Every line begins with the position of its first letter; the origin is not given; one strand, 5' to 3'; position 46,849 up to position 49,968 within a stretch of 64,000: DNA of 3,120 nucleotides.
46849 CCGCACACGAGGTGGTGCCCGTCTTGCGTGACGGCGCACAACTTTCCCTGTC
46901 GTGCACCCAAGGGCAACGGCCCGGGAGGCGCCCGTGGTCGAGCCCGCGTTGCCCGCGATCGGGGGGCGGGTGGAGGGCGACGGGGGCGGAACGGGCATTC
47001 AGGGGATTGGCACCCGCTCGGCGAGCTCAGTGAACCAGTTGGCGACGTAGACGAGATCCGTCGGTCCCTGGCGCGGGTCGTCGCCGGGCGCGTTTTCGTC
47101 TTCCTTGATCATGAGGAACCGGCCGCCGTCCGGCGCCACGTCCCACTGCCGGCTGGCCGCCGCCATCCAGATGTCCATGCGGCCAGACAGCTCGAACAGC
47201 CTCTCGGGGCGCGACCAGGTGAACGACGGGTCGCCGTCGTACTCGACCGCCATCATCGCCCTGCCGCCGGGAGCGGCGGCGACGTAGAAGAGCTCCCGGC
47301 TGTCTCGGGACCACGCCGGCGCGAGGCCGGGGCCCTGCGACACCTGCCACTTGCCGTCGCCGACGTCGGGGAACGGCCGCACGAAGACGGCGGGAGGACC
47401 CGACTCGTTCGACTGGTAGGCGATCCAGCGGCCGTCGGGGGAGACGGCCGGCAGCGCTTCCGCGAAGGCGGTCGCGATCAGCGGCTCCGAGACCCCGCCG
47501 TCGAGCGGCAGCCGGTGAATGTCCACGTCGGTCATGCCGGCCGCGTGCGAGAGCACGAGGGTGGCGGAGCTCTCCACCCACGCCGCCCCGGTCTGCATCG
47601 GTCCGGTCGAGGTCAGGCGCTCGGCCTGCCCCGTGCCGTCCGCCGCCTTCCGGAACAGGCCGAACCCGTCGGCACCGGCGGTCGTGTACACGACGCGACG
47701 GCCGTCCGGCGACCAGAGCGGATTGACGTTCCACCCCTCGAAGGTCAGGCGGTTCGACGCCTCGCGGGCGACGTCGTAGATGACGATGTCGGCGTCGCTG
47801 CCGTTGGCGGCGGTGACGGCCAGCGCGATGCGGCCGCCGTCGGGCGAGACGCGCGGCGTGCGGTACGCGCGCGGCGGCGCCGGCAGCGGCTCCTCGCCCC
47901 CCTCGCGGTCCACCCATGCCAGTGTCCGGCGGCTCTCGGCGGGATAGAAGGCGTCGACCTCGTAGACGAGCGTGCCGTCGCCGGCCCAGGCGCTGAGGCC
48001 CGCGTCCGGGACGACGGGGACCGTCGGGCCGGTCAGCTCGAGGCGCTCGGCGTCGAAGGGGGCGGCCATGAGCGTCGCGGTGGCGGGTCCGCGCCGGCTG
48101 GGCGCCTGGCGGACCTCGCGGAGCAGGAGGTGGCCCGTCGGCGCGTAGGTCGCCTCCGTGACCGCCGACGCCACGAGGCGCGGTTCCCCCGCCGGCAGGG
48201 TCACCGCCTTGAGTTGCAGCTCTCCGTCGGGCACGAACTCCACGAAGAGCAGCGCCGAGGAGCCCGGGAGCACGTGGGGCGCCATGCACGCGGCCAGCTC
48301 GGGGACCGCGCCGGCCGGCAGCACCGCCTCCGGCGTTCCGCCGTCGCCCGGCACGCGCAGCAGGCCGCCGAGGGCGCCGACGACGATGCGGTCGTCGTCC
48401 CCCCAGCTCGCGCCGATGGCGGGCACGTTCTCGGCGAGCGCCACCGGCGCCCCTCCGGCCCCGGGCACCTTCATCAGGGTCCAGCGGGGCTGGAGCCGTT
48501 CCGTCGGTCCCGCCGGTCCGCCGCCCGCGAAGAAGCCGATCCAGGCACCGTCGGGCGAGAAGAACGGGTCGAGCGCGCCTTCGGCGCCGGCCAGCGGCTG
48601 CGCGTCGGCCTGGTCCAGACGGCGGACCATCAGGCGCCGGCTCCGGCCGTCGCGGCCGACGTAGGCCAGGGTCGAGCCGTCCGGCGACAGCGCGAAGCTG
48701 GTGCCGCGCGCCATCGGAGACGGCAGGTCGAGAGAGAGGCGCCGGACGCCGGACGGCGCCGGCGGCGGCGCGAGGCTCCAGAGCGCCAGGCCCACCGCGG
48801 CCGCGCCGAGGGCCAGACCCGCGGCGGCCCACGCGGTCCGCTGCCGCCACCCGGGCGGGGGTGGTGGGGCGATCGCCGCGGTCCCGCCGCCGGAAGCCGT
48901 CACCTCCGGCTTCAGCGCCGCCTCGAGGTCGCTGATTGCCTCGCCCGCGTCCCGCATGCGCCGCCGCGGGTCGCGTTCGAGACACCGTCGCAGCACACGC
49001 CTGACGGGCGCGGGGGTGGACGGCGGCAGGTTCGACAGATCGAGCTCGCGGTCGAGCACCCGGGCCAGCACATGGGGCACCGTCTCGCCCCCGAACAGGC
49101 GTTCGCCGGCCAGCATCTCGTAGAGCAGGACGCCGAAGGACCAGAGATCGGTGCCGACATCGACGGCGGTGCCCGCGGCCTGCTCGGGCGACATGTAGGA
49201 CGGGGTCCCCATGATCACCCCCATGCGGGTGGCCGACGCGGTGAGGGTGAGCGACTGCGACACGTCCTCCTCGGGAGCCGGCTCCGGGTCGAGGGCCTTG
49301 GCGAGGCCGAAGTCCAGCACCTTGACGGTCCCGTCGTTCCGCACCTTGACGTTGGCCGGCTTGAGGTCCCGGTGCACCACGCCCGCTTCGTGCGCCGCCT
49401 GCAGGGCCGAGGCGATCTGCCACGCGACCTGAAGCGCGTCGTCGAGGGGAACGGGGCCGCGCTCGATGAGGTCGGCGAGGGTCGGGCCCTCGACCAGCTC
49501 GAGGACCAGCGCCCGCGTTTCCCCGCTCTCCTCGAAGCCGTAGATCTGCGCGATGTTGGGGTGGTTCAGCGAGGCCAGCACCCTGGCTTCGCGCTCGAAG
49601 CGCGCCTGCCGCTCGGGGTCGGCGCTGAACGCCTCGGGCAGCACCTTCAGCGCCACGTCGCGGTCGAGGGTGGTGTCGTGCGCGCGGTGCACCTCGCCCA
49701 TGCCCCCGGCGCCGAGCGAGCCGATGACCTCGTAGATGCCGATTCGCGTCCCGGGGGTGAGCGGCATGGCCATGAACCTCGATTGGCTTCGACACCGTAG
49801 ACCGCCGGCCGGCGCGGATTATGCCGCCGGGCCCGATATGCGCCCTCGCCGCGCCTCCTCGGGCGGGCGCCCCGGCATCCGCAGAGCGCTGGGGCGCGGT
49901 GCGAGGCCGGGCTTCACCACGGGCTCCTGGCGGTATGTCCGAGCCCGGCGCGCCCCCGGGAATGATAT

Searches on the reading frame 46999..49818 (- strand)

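Call 63: search_protein_families(library=pfam, proteins=[window:46999-49818:-], max_evalue=0.0001)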
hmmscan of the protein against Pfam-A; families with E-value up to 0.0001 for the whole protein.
window:46999-49818:- (939 aa): 6 families
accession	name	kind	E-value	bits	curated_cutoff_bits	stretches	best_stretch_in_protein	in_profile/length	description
PF00069.31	Pkinase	-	5e-49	167.5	31.7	1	29-288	1-252/263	Protein kinase domain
PF07714.23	PK_Tyr_Ser-Thr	-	5.5e-36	124.6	23.1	1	33-288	5-249/258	Protein tyrosine and serine/threonine kinase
PF07676.18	PD40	-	9.6e-18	64.1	20.9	1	778-807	2-32/38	WD40-like Beta Propeller Repeat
PF03109.22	ABC1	-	3e-07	30.3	22.9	1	96-179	137-220/244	ABC1 atypical kinase-like domain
PF10647.15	Gmad1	-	3.5e-06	27.5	20.5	0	373-412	26-65/251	Lipoprotein LpqB beta-propeller domain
PF01636.29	APH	-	6.8e-06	26.4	23.2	1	67-177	90-201/239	Phosphotransferase enzyme family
